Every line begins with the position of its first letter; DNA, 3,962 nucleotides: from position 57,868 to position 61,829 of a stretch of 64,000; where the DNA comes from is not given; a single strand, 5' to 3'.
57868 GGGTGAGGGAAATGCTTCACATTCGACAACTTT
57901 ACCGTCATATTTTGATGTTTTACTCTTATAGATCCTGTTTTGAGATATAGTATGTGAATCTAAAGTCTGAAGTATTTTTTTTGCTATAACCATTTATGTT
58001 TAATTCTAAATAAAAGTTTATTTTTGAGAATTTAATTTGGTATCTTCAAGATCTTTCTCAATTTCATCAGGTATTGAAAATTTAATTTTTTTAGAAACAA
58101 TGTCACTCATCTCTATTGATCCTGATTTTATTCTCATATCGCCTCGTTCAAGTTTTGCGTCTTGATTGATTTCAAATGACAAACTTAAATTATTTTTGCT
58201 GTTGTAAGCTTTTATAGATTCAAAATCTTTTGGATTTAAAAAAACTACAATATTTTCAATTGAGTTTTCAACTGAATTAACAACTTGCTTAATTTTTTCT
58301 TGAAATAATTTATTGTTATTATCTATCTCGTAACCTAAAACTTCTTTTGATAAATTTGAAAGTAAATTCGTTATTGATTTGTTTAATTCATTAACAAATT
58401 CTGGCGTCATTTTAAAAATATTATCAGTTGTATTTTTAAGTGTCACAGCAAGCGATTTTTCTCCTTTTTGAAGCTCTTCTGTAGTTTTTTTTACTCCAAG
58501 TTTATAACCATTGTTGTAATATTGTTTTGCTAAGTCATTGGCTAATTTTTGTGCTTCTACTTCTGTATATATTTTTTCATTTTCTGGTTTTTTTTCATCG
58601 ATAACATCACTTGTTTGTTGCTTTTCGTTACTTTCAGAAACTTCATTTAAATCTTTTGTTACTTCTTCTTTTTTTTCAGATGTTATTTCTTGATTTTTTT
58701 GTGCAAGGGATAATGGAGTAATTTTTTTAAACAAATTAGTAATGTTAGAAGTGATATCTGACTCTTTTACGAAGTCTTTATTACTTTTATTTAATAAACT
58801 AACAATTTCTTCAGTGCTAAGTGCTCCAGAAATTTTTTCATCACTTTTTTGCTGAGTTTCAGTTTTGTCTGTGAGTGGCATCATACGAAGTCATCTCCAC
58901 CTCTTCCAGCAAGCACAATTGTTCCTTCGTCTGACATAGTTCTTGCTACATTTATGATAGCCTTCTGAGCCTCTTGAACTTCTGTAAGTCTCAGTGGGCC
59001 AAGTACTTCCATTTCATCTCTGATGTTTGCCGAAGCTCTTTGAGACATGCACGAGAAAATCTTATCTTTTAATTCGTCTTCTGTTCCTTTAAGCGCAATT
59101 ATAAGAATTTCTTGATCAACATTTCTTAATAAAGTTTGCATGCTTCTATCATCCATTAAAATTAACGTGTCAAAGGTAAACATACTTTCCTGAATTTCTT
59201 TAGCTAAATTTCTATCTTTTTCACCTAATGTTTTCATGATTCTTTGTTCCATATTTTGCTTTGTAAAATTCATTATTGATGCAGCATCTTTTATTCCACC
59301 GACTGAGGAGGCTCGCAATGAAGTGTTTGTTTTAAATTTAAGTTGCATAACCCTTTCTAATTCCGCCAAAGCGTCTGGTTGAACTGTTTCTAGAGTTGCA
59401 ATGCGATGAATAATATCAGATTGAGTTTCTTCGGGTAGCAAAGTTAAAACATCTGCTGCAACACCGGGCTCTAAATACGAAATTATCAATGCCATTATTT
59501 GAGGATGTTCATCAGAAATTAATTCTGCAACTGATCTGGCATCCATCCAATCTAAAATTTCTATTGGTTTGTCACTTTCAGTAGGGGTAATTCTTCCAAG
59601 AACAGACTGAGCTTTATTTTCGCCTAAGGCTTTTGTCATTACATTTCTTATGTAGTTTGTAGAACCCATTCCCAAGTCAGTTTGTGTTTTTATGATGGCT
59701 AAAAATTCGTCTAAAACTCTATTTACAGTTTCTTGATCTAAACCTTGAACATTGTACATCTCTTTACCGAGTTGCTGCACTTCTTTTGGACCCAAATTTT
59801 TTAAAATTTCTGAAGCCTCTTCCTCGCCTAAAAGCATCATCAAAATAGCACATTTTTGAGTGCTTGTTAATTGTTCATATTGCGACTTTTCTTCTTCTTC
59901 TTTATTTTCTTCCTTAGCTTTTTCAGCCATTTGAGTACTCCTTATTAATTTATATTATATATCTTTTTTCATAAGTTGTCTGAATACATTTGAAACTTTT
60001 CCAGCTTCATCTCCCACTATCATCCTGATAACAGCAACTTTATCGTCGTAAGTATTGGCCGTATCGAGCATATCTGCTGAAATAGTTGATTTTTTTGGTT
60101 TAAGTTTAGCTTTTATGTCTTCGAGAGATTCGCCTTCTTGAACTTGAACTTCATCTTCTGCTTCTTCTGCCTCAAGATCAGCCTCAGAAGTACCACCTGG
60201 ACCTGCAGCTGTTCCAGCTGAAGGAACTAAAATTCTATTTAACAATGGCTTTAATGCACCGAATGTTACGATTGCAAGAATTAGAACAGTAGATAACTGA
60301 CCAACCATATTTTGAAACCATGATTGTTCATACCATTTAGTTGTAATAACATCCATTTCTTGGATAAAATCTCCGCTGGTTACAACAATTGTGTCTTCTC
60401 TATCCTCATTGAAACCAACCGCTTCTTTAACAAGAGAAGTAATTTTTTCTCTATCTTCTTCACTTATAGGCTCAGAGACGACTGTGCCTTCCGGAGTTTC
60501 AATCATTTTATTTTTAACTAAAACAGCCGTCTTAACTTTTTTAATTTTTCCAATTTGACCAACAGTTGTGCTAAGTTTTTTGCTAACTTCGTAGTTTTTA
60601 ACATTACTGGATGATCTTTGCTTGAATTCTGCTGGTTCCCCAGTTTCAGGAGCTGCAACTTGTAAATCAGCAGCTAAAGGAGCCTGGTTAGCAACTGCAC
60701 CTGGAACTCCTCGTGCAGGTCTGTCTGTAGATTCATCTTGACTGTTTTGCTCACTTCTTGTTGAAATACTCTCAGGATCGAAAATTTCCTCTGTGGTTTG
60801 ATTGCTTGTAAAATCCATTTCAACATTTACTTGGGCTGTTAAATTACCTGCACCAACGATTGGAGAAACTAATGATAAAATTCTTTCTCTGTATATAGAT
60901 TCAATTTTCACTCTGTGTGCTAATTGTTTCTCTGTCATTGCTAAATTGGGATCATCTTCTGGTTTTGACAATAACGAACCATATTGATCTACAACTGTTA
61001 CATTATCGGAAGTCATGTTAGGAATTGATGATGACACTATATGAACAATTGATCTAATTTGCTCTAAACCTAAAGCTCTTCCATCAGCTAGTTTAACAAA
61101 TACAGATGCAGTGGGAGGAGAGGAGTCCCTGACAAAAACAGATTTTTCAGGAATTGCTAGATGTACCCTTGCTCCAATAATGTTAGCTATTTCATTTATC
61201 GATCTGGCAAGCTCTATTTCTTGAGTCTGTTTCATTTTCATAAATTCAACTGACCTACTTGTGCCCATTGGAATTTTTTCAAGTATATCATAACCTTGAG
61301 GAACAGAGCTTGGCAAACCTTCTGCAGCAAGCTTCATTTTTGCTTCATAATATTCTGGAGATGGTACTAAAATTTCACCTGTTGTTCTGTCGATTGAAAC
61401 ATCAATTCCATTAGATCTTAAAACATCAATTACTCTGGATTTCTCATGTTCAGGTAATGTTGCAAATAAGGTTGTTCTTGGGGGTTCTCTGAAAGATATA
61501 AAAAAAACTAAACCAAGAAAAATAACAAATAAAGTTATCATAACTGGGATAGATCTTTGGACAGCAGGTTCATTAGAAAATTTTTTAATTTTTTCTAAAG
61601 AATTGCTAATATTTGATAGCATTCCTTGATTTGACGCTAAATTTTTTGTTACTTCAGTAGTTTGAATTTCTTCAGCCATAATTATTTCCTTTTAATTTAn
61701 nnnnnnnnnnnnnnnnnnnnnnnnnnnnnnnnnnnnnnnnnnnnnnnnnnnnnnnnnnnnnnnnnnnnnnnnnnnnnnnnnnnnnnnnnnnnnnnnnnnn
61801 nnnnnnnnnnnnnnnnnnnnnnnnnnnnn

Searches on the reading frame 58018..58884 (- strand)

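Call 10: search_protein_families(library=pfam, proteins=[window:58018-58884:-], max_evalue=0.001)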
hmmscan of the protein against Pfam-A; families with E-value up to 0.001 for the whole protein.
window:58018-58884:- (288 aa): 1 family
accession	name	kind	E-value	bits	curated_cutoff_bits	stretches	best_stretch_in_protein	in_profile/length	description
PF02108.21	FliH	-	6.5e-15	55.6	24.1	1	158-258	16-116/128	Flagellar assembly protein FliH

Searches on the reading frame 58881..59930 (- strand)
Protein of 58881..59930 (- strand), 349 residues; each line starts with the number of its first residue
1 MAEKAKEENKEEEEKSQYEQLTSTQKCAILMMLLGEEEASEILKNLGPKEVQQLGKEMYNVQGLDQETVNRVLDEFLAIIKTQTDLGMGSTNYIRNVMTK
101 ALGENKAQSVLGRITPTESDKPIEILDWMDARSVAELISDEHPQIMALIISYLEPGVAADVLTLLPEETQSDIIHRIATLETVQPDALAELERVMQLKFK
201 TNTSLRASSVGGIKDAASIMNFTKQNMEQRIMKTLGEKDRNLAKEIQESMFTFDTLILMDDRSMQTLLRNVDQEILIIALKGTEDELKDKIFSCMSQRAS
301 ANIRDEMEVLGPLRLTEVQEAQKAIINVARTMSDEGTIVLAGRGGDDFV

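Call 10: search_protein_families(library=pfam, proteins=[window:58881-59930:-], max_evalue=0.001)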
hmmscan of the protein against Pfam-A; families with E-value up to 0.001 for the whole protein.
window:58881-59930:- (349 aa): 4 families
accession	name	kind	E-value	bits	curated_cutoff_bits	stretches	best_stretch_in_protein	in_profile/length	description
PF01706.21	FliG_C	-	8e-42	142.3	23.3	1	234-340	2-108/108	FliG C-terminal domain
PF14842.11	FliG_N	-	1e-38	132.6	25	2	20-122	1-103/104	FliG N-terminal domain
PF14841.11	FliG_M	-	9.4e-31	106.3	25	1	132-203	2-73/76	FliG middle domain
PF03448.22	MgtE_N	-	1.3e-09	39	25.9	1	119-177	27-85/102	MgtE intracellular N domain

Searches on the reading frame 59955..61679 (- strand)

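Call 10: search_protein_families(library=pfam, proteins=[window:59955-61679:-], max_evalue=0.001)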
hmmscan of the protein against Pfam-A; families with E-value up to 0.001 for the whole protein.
window:59955-61679:- (574 aa): 2 families
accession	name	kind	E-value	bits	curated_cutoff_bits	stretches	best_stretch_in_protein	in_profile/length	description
PF01514.23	YscJ_FliF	-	2.5e-54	184.3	24.4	1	65-238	3-178/179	Secretory protein of YscJ/FliF family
PF08345.17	YscJ_FliF_C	-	4.6e-36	124.9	23.8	1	272-438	2-147/147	Flagellar M-ring protein C-terminal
